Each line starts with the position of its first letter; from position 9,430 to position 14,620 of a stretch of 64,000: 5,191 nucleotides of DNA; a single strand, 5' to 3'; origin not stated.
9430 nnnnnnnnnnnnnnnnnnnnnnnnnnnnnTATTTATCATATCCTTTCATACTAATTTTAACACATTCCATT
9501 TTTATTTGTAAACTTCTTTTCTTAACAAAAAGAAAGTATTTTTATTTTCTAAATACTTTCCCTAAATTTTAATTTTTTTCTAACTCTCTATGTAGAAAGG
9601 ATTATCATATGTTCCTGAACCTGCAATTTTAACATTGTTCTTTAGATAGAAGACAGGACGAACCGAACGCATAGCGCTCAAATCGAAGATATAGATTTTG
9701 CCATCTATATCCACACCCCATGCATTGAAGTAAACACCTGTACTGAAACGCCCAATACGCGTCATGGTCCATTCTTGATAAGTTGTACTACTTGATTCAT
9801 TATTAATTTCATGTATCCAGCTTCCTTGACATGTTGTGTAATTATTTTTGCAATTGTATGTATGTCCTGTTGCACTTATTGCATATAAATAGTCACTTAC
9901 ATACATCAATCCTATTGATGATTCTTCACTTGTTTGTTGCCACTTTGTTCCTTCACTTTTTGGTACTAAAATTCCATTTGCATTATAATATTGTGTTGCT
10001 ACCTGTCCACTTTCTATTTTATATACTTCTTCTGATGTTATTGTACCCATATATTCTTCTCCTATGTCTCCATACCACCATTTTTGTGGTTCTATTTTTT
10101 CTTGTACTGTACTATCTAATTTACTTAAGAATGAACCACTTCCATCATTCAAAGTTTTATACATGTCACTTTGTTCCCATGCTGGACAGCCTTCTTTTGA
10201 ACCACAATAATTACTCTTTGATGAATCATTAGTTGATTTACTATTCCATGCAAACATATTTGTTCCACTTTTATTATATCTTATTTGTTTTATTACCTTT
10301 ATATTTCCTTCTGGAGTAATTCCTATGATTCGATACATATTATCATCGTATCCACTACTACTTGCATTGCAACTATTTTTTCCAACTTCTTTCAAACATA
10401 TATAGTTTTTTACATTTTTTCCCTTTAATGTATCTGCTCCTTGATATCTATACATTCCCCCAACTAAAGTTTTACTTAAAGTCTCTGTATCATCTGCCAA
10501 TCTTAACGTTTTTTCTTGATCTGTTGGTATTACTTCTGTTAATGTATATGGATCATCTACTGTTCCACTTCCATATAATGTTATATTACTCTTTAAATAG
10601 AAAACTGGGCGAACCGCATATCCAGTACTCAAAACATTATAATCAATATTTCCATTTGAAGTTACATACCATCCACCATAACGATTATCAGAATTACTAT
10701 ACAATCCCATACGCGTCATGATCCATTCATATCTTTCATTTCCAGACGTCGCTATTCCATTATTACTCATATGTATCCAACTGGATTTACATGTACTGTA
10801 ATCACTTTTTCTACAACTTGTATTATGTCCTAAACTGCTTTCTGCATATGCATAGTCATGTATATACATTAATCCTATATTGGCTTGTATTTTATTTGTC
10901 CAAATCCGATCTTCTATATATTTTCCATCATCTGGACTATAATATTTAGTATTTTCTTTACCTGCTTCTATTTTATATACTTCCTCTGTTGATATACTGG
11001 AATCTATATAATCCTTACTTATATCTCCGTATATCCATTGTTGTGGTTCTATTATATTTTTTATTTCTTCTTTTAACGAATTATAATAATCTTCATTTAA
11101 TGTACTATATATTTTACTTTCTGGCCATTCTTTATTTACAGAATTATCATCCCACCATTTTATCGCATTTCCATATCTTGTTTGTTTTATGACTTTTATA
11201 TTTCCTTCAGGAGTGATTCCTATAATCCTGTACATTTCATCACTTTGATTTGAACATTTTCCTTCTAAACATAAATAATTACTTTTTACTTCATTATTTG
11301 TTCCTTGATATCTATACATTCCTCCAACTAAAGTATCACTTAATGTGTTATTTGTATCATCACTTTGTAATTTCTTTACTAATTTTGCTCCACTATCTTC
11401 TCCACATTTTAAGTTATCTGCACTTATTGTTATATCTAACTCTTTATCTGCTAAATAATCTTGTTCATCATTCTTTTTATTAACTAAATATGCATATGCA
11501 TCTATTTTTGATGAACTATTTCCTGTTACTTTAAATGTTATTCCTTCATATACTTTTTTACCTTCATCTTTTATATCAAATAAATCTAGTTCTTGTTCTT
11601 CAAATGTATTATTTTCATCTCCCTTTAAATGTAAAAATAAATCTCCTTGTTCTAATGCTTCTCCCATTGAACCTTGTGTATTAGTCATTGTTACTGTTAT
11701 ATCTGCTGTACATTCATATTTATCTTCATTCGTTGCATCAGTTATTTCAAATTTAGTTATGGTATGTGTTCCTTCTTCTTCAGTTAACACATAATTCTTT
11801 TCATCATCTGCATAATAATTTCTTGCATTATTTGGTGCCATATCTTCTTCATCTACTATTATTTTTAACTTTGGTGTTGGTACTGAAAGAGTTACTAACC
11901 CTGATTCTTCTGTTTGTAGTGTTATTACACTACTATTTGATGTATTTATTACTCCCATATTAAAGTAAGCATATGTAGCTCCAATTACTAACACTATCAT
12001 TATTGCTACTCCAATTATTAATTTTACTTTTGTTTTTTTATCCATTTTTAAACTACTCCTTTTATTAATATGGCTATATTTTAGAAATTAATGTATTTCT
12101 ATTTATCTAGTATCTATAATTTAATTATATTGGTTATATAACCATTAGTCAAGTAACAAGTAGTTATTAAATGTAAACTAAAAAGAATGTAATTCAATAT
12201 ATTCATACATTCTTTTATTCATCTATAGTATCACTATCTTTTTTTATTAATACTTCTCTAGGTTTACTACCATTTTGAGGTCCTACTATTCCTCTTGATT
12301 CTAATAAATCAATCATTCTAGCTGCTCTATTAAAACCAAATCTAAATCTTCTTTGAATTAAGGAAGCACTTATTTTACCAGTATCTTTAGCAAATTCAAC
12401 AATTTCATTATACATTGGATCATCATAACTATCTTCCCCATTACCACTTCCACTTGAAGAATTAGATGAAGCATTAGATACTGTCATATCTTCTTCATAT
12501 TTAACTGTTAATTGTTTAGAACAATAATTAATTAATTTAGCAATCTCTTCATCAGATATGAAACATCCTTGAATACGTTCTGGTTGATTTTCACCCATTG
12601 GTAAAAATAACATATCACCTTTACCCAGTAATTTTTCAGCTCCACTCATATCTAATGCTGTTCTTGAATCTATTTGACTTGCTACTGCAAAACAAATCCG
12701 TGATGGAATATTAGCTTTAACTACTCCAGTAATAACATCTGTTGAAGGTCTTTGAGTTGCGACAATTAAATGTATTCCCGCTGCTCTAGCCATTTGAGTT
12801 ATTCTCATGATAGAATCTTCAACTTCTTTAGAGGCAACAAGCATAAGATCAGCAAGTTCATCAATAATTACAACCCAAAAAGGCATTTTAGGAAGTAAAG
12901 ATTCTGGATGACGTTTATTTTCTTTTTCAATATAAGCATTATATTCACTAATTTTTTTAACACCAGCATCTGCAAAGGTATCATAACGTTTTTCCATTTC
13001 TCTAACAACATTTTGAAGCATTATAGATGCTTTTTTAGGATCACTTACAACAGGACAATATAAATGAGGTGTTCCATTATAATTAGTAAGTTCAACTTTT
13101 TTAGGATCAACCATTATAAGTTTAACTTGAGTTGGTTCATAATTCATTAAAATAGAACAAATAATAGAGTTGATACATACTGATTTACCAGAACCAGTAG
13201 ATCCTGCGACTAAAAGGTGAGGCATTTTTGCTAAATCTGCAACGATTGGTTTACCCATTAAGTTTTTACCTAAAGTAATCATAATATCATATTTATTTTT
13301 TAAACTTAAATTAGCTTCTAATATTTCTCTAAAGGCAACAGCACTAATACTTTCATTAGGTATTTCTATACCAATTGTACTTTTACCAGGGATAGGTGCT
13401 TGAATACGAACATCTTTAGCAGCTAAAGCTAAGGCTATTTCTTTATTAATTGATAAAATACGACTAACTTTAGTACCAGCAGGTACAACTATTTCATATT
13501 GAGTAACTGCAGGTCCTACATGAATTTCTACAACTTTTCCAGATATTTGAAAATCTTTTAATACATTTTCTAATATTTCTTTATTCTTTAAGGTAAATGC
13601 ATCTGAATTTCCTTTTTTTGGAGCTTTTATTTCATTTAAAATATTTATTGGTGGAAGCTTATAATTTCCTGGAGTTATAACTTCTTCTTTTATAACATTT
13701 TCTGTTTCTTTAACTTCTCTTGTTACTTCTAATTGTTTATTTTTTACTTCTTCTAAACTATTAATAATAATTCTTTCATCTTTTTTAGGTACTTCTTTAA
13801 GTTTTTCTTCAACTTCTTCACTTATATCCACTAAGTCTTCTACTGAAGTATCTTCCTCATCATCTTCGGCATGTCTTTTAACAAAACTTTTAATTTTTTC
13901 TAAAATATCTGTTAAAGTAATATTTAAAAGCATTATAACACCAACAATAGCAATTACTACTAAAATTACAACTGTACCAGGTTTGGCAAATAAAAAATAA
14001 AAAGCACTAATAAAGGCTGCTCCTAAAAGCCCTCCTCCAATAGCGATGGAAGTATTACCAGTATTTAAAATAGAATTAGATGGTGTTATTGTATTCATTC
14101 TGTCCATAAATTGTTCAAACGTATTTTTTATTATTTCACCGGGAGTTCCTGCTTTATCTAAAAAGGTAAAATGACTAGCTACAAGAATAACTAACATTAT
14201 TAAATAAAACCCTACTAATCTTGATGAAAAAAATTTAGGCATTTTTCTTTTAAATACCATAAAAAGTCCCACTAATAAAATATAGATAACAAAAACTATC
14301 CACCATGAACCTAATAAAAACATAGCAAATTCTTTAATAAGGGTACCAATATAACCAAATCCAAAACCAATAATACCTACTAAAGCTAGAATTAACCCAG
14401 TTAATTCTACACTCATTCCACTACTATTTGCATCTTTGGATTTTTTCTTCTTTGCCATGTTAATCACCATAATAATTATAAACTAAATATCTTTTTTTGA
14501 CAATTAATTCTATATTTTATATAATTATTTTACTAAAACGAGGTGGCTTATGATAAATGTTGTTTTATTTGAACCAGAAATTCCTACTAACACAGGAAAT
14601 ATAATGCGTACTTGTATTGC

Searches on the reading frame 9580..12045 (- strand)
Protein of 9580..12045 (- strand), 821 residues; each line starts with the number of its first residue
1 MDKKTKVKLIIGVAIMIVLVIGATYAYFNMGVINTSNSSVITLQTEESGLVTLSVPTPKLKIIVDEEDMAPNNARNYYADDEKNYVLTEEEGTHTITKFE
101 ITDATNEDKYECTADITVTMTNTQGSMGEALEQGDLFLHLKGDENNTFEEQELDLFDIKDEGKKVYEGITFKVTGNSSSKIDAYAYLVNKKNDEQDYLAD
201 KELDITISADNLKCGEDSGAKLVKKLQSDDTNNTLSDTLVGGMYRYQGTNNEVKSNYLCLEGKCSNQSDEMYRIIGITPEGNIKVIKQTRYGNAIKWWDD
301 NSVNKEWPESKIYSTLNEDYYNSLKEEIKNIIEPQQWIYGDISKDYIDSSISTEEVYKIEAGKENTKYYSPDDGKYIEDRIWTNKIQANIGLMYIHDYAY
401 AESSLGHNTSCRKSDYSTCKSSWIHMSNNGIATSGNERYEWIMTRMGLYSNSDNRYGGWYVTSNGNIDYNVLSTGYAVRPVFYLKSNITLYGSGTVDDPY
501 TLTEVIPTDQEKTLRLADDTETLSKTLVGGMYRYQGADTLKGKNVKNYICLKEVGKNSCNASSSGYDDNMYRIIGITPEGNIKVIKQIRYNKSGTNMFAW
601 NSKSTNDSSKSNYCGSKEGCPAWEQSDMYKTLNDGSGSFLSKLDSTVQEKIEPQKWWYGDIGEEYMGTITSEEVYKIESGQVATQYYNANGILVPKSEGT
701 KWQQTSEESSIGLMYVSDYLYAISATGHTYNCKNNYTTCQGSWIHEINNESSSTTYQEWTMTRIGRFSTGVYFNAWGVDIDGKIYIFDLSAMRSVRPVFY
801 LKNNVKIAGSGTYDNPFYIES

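Call 10: search_protein_families(library=pfam, proteins=[window:9580-12045:-], max_evalue=0.1)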
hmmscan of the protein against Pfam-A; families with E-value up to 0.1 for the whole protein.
window:9580-12045:- (821 aa): 1 family
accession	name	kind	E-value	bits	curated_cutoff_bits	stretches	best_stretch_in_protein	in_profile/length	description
PF19789.6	DUF6273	-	1.4e-05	25.5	23.5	1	294-486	20-172/172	Domain of unknown function (DUF6273)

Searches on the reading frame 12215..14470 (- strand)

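Call 10: search_protein_families(library=pfam, proteins=[window:12215-14470:-], max_evalue=0.1)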
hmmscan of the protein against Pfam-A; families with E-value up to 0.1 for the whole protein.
window:12215-14470:- (751 aa): 11 families
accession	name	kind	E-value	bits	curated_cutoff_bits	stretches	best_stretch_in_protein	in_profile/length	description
PF01580.24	FtsK_SpoIIIE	-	7.6e-64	215.6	24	1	383-576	5-220/221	FtsK/SpoIIIE family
PF17854.6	FtsK_alpha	-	7.9e-30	103.5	22.9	1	272-372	1-101/101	FtsK alpha domain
PF09397.16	FtsK_gamma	-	6.3e-26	90.3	30.6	1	683-742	3-62/63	Ftsk gamma domain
PF01935.23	DUF87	-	1.9e-06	28.6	23.2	1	408-458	13-62/220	Helicase HerA, central domain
PF12846.13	AAA_10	-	3.7e-05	23.4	27.5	1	414-459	19-60/362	AAA-like domain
PF13491.11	FtsK_4TM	-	0.00031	20.9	23.1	2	144-193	121-170/171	4TM region of DNA translocase FtsK/SpoIIIE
PF13567.11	DUF4131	-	0.011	15.9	31.6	0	55-99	6-43/165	Domain of unknown function (DUF4131)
PF00437.27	T2SSE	-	0.015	14.4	24.9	1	398-440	122-166/370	Type II/IV secretion system protein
PF20720.3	nSTAND3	-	0.084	13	27.2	0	413-450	14-52/155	Novel STAND NTPase 3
PF05621.17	TniB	-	0.085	12.7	22.4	0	412-435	31-54/189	Bacterial TniB protein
PF09848.15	SLFN-g3_helicase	-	0.088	12.5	24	0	419-460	4-45/354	Schlafen group 3, DNA/RNA helicase domain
